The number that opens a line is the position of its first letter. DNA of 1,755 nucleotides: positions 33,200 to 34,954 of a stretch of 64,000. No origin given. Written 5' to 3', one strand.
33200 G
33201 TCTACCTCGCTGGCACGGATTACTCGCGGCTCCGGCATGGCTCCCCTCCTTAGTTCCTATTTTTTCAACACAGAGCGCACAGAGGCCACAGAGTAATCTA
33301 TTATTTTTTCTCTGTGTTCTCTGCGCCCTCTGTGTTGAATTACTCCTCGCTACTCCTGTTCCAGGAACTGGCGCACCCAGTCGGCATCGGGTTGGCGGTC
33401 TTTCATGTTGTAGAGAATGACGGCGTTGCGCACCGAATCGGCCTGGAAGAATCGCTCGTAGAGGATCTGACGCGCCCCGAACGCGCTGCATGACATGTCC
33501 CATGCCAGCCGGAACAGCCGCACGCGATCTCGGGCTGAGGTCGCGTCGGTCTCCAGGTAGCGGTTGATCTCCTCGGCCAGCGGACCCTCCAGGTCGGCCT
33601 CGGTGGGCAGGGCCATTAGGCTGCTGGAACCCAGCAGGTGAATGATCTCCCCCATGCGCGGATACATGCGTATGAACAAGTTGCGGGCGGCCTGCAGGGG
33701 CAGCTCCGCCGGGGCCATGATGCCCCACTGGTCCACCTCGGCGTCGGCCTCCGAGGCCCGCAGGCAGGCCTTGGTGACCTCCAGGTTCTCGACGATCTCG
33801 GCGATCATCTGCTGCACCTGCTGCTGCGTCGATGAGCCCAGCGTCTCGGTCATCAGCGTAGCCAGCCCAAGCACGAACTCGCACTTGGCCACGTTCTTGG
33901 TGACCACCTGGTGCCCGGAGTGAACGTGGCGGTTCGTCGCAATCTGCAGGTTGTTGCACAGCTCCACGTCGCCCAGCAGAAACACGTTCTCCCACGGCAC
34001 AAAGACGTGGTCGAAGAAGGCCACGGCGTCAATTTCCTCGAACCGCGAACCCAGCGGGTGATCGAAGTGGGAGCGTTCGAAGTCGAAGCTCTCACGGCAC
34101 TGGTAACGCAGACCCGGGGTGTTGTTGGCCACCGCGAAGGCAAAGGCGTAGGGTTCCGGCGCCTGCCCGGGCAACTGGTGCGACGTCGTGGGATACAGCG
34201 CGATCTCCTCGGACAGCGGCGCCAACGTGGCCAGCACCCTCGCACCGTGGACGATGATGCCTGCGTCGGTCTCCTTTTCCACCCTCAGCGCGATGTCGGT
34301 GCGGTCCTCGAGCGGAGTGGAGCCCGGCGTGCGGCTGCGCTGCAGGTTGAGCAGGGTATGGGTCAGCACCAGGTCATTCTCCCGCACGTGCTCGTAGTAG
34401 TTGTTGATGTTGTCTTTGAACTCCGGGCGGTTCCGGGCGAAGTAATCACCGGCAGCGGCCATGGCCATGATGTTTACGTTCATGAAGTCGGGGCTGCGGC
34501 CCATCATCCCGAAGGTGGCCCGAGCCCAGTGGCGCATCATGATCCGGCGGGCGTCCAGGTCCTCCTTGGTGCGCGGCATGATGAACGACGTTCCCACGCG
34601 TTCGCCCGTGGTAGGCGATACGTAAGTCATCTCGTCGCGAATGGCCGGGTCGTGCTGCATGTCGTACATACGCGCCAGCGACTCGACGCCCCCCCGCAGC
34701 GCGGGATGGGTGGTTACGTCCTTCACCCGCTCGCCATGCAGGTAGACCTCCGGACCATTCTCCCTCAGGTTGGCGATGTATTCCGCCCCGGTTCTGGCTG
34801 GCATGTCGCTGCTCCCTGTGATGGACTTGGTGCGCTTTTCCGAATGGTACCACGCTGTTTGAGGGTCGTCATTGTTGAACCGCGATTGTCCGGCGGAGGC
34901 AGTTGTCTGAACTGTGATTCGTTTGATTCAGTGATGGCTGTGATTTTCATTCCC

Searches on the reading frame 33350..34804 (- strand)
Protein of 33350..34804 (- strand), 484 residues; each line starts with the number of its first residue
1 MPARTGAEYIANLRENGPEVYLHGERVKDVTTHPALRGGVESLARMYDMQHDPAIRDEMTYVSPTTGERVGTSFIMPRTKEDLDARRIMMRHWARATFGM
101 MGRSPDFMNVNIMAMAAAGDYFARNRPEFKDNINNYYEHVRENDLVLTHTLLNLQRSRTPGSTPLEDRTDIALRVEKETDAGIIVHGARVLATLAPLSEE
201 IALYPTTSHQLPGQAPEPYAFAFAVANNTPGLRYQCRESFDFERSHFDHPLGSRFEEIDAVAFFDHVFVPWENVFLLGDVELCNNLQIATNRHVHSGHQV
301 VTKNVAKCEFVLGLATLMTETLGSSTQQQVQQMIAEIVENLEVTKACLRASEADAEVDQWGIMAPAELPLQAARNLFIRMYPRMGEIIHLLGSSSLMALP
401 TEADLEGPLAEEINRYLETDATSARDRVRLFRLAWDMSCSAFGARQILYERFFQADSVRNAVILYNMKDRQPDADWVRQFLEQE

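Call 92: search_protein_families(library=pfam, proteins=[window:33350-34804:-], max_evalue=0.001)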
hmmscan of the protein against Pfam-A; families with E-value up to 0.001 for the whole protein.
window:33350-34804:- (484 aa): 2 families
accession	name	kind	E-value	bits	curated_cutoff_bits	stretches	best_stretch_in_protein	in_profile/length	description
PF11794.13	HpaB_N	-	2.9e-99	332.5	35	1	5-276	1-270/270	4-hydroxyphenylacetate 3-hydroxylase N terminal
PF03241.18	HpaB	-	1.4e-57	194.6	25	1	283-481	1-201/202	4-hydroxyphenylacetate 3-hydroxylase C terminal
